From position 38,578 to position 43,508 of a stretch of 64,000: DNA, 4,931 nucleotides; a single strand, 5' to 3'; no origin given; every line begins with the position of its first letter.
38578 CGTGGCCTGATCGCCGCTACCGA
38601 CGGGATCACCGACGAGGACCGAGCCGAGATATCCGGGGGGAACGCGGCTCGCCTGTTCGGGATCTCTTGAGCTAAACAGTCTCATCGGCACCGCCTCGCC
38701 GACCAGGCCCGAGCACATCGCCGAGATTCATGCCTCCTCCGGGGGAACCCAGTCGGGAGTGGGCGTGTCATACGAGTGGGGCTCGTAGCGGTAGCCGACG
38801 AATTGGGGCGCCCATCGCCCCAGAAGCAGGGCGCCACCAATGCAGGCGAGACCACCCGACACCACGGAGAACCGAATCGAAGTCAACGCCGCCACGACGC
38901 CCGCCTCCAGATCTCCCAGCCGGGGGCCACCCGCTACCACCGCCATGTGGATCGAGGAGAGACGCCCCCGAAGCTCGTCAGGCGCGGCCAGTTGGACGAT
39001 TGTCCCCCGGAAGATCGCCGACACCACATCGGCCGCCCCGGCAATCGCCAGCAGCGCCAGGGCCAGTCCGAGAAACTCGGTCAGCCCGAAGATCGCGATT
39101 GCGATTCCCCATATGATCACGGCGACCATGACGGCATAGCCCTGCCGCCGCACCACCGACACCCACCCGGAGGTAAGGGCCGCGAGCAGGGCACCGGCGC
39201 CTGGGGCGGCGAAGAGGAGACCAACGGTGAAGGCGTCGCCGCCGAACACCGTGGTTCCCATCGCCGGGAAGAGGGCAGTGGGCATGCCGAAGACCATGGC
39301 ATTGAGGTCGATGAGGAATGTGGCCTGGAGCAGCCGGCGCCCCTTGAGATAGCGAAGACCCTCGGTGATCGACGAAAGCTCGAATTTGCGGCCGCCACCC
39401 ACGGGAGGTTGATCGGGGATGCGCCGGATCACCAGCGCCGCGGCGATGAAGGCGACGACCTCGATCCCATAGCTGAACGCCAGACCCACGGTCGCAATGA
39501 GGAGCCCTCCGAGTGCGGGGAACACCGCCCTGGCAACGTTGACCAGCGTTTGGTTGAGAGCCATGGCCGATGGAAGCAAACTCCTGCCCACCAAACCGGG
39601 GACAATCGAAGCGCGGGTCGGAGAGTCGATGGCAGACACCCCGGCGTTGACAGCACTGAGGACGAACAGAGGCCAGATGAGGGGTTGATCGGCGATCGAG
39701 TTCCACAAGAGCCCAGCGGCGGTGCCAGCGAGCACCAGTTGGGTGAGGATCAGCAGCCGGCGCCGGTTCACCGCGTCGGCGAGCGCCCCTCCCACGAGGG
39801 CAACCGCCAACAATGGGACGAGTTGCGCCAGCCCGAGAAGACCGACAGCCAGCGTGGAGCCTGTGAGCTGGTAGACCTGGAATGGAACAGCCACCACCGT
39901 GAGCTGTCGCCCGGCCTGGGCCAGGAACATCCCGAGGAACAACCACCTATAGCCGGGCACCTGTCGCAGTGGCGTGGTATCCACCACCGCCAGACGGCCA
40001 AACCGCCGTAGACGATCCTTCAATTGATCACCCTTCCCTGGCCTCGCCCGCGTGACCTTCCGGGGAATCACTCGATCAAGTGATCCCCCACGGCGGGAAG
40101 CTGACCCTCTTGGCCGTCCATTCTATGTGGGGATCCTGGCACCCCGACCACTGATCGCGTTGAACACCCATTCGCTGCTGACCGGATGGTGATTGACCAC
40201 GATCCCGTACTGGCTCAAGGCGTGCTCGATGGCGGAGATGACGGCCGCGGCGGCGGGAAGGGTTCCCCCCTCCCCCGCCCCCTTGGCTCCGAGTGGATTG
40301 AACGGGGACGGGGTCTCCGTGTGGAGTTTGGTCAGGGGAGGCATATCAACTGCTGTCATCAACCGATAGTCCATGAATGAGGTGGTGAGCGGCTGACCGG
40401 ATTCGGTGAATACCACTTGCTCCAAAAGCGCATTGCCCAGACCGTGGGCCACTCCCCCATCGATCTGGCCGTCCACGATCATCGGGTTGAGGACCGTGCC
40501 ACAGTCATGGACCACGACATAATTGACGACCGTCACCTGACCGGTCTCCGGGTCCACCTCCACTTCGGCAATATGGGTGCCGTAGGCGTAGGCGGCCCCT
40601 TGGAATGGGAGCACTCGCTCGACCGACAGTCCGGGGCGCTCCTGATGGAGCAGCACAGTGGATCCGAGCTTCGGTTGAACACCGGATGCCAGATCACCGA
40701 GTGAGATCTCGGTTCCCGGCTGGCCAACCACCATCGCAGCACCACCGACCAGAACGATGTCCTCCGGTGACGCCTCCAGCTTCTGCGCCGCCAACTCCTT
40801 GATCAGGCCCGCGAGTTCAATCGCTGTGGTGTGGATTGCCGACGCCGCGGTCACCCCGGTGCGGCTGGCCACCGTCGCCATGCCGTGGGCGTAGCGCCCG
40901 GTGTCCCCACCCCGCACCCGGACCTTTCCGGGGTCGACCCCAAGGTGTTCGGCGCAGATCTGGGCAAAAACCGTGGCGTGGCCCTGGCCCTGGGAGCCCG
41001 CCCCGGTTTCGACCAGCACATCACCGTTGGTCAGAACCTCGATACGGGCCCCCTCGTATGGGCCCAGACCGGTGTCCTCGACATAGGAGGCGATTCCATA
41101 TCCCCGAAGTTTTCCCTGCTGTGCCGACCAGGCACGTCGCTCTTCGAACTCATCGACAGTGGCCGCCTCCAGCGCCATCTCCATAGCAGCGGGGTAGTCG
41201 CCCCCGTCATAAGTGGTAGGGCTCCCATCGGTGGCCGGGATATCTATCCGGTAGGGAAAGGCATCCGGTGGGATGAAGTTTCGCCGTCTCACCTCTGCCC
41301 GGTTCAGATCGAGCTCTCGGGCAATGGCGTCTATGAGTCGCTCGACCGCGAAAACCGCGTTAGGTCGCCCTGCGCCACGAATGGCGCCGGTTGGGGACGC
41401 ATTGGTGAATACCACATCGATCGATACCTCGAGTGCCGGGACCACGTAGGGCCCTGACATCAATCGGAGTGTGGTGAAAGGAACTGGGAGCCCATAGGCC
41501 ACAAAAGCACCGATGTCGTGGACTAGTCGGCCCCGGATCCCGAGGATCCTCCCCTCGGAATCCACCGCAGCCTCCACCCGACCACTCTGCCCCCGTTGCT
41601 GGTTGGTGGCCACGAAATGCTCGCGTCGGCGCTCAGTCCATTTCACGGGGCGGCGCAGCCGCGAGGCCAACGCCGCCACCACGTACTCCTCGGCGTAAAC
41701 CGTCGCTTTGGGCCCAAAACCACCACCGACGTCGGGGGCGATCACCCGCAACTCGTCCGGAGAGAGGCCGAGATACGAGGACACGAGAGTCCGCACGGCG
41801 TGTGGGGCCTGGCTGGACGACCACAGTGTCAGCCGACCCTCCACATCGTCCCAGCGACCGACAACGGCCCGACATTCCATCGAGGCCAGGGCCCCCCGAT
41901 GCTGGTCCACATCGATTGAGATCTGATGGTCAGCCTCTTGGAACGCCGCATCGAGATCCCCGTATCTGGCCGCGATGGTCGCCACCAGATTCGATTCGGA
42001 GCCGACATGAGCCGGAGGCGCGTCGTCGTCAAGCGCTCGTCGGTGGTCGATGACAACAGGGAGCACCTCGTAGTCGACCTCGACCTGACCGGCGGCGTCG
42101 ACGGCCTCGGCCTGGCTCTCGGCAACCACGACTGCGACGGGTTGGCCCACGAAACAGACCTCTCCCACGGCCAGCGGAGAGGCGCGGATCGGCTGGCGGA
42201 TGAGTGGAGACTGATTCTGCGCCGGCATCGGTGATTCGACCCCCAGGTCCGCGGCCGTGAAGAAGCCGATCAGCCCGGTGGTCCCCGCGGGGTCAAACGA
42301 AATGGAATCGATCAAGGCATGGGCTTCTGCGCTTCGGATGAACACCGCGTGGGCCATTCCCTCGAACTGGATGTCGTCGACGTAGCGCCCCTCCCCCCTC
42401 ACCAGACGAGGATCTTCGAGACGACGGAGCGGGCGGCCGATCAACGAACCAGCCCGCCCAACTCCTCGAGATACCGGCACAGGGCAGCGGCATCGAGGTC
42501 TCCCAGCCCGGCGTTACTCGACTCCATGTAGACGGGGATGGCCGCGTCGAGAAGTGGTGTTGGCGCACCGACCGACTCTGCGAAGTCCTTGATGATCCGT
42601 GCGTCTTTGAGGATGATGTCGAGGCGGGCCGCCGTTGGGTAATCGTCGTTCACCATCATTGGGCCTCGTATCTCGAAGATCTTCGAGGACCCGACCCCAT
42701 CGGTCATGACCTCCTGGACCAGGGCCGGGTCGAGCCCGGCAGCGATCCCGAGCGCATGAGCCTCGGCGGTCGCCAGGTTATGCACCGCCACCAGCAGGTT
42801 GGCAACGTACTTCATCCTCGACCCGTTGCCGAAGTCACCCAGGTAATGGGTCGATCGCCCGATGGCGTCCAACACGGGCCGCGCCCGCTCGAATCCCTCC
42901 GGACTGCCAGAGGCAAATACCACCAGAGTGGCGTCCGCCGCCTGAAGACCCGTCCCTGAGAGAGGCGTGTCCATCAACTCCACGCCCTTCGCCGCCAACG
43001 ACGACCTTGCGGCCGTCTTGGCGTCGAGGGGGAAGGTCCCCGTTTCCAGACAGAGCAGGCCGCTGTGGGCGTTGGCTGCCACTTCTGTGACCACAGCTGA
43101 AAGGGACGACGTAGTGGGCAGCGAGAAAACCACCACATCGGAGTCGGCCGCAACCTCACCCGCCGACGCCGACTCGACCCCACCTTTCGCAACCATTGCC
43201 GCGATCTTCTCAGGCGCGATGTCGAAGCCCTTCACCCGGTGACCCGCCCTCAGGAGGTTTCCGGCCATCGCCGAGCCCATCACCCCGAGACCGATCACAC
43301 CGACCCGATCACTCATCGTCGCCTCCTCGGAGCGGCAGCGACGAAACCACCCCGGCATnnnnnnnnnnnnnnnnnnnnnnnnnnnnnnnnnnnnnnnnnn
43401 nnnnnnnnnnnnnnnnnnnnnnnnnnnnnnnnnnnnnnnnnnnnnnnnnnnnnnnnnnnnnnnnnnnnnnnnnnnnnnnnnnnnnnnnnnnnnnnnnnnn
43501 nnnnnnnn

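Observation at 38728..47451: Six-gene operon with a combination I cannot map to a known pathway: HMGL-like enzyme, variant M24, truncated PEP-synthase-like phosphotransferase, HIBADH, orphan Mo-hydroxylase large subunit, MFS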

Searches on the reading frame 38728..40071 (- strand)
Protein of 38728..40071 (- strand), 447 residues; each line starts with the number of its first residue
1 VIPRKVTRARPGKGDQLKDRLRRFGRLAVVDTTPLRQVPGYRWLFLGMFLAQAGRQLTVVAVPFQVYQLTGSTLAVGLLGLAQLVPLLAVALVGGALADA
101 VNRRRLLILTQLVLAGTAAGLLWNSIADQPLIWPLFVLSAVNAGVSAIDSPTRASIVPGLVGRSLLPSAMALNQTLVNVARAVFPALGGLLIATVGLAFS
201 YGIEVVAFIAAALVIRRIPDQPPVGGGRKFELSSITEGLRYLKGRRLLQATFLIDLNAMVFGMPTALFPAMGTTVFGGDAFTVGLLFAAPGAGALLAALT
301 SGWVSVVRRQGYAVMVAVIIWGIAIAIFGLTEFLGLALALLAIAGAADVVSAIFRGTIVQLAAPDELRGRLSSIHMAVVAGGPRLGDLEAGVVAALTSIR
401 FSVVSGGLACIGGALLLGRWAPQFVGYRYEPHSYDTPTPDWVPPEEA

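Call 3: search_protein_families(library=pfam, proteins=[window:38728-40071:-])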
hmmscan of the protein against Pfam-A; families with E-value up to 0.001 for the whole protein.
window:38728-40071:- (447 aa): 2 families
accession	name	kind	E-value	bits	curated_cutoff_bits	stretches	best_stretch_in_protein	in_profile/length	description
PF05977.19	MFS_3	-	5.8e-40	137.7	27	1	33-417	5-390/524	Transmembrane secretion effector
PF07690.21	MFS_1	-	1.4e-28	100.3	33.4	1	44-382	1-342/347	Major Facilitator Superfamily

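Call 4: search_protein_families(library=ncbifam, proteins=[window:38728-40071:-])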
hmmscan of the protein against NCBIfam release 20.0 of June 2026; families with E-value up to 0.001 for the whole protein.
window:38728-40071:- (447 aa): 8 families
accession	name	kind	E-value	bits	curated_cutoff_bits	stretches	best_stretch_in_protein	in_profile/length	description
NF007792.0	PRK10489.1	equivalog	3.8e-68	230.4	324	1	29-417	7-395/419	enterobactin transporter EntS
TIGR00900.1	2A0121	subfamily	1.5e-48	166.1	319.6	1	41-393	1-359/364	H+ Antiporter protein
NF052575.1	MFS_efflux_Tap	equivalog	5.2e-21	75.1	625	1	46-403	11-377/401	multidrug efflux MFS transporter Tap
NF012178.0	tet_MFS_V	exception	6.7e-14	51.8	640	1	40-378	9-355/409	tetracycline efflux MFS transporter Tet(V)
NF000246.1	macrolide_MefC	exception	2e-12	46.9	870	1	72-415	41-391/407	macrolide efflux MFS transporter Mef(C)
NF000245.1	macrolide_MefA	exception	6.9e-11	41.8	675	1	60-411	30-387/405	macrolide efflux MFS transporter Mef(A)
NF000154.1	macrolide_MefEN2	exception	6.2e-09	35.6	800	1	67-390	34-361/401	macrolide efflux MFS transporter Mef(En2)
NF006386.0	PRK08633.1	equivalog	0.00031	18.6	1221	1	52-370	25-358/1147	acyl-[ACP]--phospholipid O-acyltransferase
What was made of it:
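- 38728..40071 (-): MFS_3 / EntS-like major-facilitator transporter. It is the last gene of the unit and is accessory. NCBIfam EntS, 230 bits (cut-off 324) (calls 3, 4).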

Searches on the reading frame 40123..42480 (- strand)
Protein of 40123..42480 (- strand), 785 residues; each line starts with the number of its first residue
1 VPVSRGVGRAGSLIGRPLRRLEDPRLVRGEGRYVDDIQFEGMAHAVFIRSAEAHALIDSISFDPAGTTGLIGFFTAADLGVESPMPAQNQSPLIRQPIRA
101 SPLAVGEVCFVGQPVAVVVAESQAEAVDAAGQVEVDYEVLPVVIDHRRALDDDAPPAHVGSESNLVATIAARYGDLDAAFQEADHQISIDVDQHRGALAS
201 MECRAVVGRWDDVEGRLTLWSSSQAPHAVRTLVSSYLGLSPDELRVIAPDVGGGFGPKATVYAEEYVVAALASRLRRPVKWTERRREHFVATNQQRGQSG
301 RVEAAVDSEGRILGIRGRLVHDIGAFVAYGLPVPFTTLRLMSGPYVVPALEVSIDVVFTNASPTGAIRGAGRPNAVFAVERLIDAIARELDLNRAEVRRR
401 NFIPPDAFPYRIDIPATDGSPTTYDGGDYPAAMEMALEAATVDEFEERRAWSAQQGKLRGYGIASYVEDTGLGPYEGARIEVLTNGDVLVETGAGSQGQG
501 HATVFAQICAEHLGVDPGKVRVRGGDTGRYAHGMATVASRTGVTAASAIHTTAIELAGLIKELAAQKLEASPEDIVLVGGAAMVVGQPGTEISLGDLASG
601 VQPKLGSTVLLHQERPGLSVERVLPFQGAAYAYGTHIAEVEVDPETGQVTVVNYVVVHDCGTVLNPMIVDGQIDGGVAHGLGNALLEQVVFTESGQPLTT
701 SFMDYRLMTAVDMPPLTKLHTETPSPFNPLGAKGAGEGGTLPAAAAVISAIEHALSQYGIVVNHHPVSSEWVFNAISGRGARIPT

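Call 3: search_protein_families(library=pfam, proteins=[window:40123-42480:-])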
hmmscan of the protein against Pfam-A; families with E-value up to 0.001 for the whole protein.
window:40123-42480:- (785 aa): 3 families
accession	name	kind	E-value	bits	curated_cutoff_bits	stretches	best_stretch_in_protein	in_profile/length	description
PF02738.23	MoCoBD_1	-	2.3e-76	256.6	27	1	163-402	7-244/244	Molybdopterin cofactor-binding domain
PF20256.3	MoCoBD_2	-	8.2e-75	252.3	27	1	437-714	3-283/283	Molybdopterin cofactor-binding domain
PF01315.27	Ald_Xan_dh_C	-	1.5e-23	83.6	31.3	1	29-141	2-110/110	Aldehyde oxidase and xanthine dehydrogenase, a/b hammerhead domain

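Call 4: search_protein_families(library=ncbifam, proteins=[window:40123-42480:-])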
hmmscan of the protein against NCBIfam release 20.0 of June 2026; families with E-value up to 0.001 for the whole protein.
window:40123-42480:- (785 aa): 13 families
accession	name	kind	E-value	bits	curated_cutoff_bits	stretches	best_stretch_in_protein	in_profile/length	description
NF040766.1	CODH_aero_grp5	exception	9.6e-207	688.8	950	1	13-773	4-782/785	aerobic carbon-monoxide dehydrogenase large subunit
NF041018.1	glyceraldDH_alpha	equivalog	4.6e-171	570.8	790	1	13-771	2-739/741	glyceraldehyde dehydrogenase subunit alpha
TIGR02416.1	CO_dehy_Mo_lg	equivalog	1.6e-137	459.8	991.15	1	22-772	1-767/770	aerobic carbon-monoxide dehydrogenase large subunit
NF043082.1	XdhA_XDHase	equivalog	7.5e-120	401.3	780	1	14-777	1-753/758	xanthine dehydrogenase subunit XdhA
NF007426.0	PRK09970.1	equivalog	8.7e-115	384.5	916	1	12-777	4-756/761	xanthine dehydrogenase molybdenum-binding subunit XdhA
TIGR03194.1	4hydrxCoA_A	equivalog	2.9e-112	376.5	994.55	1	25-775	8-745/746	4-hydroxybenzoyl-CoA reductase subunit alpha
TIGR03196.1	pucD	equivalog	1.4e-83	281.6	783.65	1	14-770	3-752/763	xanthine dehydrogenase subunit D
TIGR03311.1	Se_dep_XDH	equivalog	4.1e-75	253.4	830.45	2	12-568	160-686/848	selenium-dependent xanthine dehydrogenase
TIGR02965.1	xanthine_xdhB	equivalog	8.5e-71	239.1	849.5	1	25-757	12-731/758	xanthine dehydrogenase molybdopterin binding subunit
NF045668.1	pterin_aldehy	equivalog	1.8e-65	221.6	1100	2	53-557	217-715/905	molybdopterin-dependent aldehyde oxidoreductase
NF041671.1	peri_hyde_PaoC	equivalog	1.7e-59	202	1180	1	12-772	16-727/735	aldehyde oxidoreductase molybdenum-binding subunit PaoC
TIGR03313.1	Se_sel_red_Mo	hypoth_equivalog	3.2e-59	200.5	1101.9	2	162-755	350-931/951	molybdopterin-dependent oxidoreductase Mo/Fe-S-binding subunit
TIGR02969.1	mam_aldehyde_ox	subfamily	2e-36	125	1912.3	2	13-552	575-1098/1330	aldehyde oxidase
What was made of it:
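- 40123..42480 (-): Xanthine-oxidase-family Mo-cofactor large subunit (773-785 aa), form-II-CoxL-like (AIRGAGR loop, GAGEGG Glu). It has no FeS or FAD partner in the window and is an accessory gene. NCBIfam CODH group 5 at 689 bits (cut-off 950) and glyceraldehyde dehydrogenase alpha at 571 bits (cut-off 790) (call 4).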

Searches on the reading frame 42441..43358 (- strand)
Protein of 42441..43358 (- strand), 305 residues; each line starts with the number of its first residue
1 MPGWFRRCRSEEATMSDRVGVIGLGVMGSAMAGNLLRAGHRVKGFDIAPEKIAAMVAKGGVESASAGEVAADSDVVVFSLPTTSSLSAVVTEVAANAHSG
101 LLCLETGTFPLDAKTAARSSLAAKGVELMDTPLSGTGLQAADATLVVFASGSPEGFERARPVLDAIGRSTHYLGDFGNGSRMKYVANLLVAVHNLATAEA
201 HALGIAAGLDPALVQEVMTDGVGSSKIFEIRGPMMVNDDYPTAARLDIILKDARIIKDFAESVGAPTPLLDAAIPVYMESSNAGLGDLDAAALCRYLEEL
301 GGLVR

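Call 3: search_protein_families(library=pfam, proteins=[window:42441-43358:-])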
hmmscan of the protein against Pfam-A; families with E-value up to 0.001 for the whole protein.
window:42441-43358:- (305 aa): 8 families
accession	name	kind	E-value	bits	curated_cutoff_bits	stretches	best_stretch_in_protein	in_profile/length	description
PF03446.21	NAD_binding_2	-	8.2e-35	120.6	21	1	18-174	1-161/161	NAD binding domain of 6-phosphogluconate dehydrogenase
PF14833.11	NAD_binding_11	-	1.1e-24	87.5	30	1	177-297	1-122/122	NAD-binding of NADP-dependent 3-hydroxyisobutyrate dehydrogenase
PF03807.23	F420_oxidored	-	3.1e-10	40.9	21.6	1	18-93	1-79/94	NADP oxidoreductase coenzyme F420-dependent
PF02826.25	2-Hacid_dh_C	-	5.5e-08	32.8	25.1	1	13-89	33-108/178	D-isomer specific 2-hydroxyacid dehydrogenase, NAD binding domain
PF02737.24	3HCDH_N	-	4.3e-05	23.9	22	1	19-58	2-41/180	3-hydroxyacyl-CoA dehydrogenase, NAD binding domain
PF10727.15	Rossmann-like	-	8.5e-05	22.8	23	1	18-96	16-95/131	Rossmann-like domain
PF02558.23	ApbA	-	0.00015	21.8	22.2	1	19-69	1-50/150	Ketopantoate reductase PanE/ApbA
PF07991.19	KARI_N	-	0.00077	19.5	20.6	0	17-99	5-87/165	Acetohydroxy acid isomeroreductase, NADPH-binding domain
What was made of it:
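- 42441..43316 (-): HIBADH-family beta-hydroxyacid dehydrogenase (291 aa from ATG 43316). It overlaps the dikinase stop by 8 nt. Pfam NAD_binding_2/11 (call 3).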

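Call 4: search_protein_families(library=ncbifam, proteins=[window:42441-43358:-])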
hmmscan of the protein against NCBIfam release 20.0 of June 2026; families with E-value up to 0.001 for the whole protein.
window:42441-43358:- (305 aa): 22 families
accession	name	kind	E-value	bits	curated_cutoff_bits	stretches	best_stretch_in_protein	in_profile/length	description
NF043037.1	ThreonDh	equivalog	1.1e-59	202.3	350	1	17-298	3-288/297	L-threonate dehydrogenase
TIGR01505.1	tartro_sem_red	equivalog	2.6e-51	174.6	340.75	1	18-301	1-287/291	2-hydroxy-3-oxopropionate reductase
NF008592.0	PRK11559.1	equivalog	1e-48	166.2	397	1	16-302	2-291/296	2-hydroxy-3-oxopropionate reductase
TIGR01692.1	HIBADH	equivalog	1.3e-46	159.3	291.6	1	22-297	2-287/288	3-hydroxyisobutyrate dehydrogenase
NF012005.0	PRK15461.1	equivalog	5.2e-44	150.6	348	1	19-303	4-292/298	sulfolactaldehyde 3-reductase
NF011633.0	PRK15059.1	equivalog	4.3e-30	104.9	451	1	18-298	2-284/292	2-hydroxy-3-oxopropionate reductase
NF007161.0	PRK09599.1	subfamily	2.9e-16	59.6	271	1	19-188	3-178/302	NADP-dependent phosphogluconate dehydrogenase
TIGR00872.1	gnd_rel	equivalog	5.6e-13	48.8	297.2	1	18-187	2-175/299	phosphogluconate dehydrogenase (NAD(+)-dependent, decarboxylating)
NF006765.0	PRK09287.1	equivalog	1.7e-08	33.8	413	1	16-187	3-187/476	NADP-dependent phosphogluconate dehydrogenase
NF042925.1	FHMPC_DH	equivalog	1e-06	28.3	500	1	18-54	2-38/304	5-formyl-3-hydroxy-2-methylpyridine 4-carboxylate 5-dehydrogenase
NF006409.0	PRK08655.1-3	equivalog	1.1e-06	28.5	310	1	21-103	5-87/290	prephenate dehydrogenase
TIGR00873.1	gnd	equivalog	3.5e-06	26.1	426.7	1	19-187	2-183/467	decarboxylating NADP(+)-dependent phosphogluconate dehydrogenase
NF005650.0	PRK07417.1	equivalog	1.1e-05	24.9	290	1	18-86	3-72/281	prephenate/arogenate dehydrogenase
TIGR03026.1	NDP-sugDHase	subfamily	3e-05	23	189.8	1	18-55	2-39/413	nucleotide sugar dehydrogenase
NF006307.0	PRK08507.1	equivalog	6.2e-05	22.3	295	1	18-105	2-89/275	prephenate dehydrogenase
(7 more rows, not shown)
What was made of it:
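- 42441..43316 (-): Best NCBIfam hits are L-threonate dehydrogenase (202 bits) and tartronate-semialdehyde reductase (175 bits), both below cut-off (call 4).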
